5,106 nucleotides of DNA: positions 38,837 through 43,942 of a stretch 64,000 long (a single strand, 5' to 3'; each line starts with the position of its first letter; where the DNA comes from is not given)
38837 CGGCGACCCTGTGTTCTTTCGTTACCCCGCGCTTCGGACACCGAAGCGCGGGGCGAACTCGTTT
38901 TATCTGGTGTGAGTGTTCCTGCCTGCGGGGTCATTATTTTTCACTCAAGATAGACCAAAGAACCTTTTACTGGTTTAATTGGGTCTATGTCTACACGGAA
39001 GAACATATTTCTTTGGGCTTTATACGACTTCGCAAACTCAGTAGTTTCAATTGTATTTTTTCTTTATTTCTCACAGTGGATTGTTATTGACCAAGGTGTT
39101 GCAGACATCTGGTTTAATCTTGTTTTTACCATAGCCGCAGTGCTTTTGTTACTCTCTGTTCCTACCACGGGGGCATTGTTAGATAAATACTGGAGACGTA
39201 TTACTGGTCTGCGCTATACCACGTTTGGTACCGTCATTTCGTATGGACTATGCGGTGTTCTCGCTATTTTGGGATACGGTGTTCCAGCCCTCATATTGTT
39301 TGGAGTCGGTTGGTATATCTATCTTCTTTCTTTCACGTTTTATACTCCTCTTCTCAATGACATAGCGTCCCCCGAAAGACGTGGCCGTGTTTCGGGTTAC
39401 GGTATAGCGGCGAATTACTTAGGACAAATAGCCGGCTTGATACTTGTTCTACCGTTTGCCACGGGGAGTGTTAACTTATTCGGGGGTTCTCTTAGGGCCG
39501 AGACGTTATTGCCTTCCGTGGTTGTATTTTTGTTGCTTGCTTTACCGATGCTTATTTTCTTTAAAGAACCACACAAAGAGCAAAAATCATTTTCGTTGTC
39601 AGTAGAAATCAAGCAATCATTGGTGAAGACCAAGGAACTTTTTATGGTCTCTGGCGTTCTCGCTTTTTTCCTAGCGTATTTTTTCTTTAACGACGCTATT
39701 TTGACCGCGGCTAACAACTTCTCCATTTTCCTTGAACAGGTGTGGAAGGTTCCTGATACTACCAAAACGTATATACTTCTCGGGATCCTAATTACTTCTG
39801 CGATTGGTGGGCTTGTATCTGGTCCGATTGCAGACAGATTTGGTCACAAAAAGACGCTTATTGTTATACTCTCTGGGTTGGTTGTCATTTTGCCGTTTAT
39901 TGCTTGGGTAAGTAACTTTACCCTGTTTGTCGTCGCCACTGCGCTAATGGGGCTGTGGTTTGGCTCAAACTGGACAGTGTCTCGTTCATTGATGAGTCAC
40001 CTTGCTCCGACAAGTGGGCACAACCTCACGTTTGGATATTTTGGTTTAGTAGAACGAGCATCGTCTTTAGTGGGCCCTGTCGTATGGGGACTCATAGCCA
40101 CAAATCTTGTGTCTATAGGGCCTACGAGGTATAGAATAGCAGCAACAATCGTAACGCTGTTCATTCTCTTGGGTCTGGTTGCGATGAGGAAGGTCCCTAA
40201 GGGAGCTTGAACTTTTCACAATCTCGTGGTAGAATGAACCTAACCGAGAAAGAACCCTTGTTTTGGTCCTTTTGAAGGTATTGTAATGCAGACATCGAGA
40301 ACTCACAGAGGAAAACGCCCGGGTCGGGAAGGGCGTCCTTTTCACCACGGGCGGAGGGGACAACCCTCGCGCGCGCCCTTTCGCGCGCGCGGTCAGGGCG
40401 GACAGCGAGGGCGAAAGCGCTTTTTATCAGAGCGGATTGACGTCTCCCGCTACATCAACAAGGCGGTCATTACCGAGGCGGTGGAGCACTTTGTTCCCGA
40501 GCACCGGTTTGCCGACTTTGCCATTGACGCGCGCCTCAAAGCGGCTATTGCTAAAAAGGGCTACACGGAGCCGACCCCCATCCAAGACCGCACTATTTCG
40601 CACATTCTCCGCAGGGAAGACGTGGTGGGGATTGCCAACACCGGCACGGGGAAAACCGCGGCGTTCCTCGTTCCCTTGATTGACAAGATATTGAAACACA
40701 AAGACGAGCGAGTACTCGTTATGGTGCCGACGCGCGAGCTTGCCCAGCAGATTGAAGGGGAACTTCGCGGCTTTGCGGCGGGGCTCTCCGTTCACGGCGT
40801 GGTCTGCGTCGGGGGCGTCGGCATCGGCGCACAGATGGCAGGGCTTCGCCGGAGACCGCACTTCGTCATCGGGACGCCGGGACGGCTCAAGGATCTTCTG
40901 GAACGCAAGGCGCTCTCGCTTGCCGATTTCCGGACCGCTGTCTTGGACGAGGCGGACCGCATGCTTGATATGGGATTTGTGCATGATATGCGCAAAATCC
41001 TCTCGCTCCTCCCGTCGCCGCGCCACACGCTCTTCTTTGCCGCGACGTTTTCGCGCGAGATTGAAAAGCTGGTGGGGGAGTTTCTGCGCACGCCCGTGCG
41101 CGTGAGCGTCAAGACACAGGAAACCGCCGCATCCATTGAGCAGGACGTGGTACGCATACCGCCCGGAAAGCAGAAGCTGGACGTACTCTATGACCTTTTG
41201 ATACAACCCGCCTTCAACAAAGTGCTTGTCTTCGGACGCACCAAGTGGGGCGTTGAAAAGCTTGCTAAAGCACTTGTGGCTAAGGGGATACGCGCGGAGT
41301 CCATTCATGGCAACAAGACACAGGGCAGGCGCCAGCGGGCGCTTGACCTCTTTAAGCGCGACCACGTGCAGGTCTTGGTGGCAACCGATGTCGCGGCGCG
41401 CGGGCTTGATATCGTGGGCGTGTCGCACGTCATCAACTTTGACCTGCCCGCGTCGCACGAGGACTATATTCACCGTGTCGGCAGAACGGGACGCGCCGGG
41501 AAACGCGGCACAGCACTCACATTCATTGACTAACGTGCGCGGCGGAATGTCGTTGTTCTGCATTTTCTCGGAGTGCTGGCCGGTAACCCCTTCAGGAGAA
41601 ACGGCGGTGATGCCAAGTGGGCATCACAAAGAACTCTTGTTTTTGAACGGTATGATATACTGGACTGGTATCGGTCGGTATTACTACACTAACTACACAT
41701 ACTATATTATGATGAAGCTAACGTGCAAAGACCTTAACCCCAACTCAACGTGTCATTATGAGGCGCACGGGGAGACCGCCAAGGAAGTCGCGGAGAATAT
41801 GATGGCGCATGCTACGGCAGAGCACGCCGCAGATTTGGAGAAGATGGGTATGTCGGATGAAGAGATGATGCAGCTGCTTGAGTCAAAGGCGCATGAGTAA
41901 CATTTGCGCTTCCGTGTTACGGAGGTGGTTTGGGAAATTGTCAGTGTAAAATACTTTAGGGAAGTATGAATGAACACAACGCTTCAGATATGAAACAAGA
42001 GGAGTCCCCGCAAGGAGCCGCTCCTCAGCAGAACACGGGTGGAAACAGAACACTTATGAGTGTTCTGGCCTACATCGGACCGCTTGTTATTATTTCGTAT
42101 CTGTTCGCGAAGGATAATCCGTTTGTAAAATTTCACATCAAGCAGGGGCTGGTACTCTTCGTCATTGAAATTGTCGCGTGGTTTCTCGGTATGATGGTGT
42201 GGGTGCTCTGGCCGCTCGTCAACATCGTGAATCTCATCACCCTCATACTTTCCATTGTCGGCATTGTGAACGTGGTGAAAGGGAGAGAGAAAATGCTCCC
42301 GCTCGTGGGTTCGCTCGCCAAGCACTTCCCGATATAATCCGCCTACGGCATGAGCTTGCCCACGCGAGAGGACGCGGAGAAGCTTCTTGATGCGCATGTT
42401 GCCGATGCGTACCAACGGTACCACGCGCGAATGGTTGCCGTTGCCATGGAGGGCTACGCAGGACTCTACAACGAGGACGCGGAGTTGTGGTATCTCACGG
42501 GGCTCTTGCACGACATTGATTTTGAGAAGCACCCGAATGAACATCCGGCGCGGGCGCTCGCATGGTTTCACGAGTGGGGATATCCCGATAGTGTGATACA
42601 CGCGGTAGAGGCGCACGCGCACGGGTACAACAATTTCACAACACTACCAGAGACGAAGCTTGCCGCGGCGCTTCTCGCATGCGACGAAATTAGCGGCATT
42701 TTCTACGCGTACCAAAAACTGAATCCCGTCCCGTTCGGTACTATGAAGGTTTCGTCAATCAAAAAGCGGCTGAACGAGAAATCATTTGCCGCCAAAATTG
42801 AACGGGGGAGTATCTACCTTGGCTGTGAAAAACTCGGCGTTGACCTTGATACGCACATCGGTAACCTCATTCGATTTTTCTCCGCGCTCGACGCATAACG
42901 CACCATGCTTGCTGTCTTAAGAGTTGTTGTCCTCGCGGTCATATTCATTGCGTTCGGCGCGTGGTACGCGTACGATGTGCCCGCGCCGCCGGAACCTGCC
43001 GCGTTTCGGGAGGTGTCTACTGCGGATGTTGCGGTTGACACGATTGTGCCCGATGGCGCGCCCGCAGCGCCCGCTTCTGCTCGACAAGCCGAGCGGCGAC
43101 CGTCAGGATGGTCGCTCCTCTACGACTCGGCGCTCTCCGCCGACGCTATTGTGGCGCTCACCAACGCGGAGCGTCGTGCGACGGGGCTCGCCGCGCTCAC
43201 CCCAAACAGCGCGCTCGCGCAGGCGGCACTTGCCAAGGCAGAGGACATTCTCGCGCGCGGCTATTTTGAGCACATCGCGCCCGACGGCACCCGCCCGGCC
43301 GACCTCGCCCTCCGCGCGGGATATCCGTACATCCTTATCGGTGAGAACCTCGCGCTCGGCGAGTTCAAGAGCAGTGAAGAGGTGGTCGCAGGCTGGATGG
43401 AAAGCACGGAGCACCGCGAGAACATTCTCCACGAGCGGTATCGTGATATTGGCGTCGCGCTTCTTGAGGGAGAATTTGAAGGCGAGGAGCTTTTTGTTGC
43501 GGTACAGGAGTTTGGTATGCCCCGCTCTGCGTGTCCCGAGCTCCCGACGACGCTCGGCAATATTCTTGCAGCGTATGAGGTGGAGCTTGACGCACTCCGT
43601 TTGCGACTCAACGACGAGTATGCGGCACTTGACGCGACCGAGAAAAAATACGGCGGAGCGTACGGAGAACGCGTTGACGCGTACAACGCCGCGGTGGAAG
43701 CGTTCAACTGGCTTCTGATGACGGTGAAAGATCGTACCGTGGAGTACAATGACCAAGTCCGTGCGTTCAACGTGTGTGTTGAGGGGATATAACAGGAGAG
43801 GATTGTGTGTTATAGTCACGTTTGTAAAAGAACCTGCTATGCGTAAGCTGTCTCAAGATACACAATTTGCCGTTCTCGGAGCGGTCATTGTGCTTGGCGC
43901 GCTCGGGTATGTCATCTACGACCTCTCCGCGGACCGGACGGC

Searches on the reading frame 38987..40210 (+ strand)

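Call 8: search_protein_families(library=pfam, proteins=[window:38987-40210:+], max_evalue=0.00001)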
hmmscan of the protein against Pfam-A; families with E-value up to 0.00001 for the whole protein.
window:38987-40210:+ (407 aa): 2 families
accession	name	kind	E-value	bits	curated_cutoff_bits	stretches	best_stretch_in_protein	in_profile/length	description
PF07690.21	MFS_1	-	1.2e-22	80.8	33.4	2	248-399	22-170/347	Major Facilitator Superfamily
PF11700.14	ATG22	-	3.2e-18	66.2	24.1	1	130-402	188-476/482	Vacuole effluxer Atg22 like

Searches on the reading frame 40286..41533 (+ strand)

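Call 8: search_protein_families(library=pfam, proteins=[window:40286-41533:+], max_evalue=0.00001)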
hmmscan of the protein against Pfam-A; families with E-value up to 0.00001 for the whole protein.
window:40286-41533:+ (415 aa): 3 families
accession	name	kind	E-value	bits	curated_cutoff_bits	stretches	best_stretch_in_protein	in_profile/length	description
PF00270.35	DEAD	-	1.8e-44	151.8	26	1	97-261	1-166/167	DEAD/DEAH box helicase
PF00271.37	Helicase_C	-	1.1e-31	109.8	23.5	1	296-405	1-110/110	Helicase conserved C-terminal domain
PF04851.21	ResIII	-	4.7e-08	33.5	22.5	1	100-257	8-164/164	Type III restriction enzyme, res subunit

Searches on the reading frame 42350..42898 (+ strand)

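Call 68: search_protein_families(library=pfam, proteins=[window:42350-42898:+], max_evalue=0.1)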
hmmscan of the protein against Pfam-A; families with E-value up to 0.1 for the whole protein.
window:42350-42898:+ (182 aa): 1 family
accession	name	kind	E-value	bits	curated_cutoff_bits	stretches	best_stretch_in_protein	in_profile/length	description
PF01966.28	HD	-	9.5e-06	26.3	22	1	24-94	3-90/116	HD domain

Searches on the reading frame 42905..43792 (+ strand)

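Call 9: search_protein_families(library=pfam, proteins=[window:42905-43792:+], max_evalue=0.001)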
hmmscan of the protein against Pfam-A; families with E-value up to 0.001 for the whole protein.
window:42905-43792:+ (295 aa): 1 family
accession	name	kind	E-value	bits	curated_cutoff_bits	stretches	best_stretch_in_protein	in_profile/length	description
PF00188.32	CAP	-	8.4e-17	62.5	21.1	1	84-201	2-115/117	Cysteine-rich secretory protein family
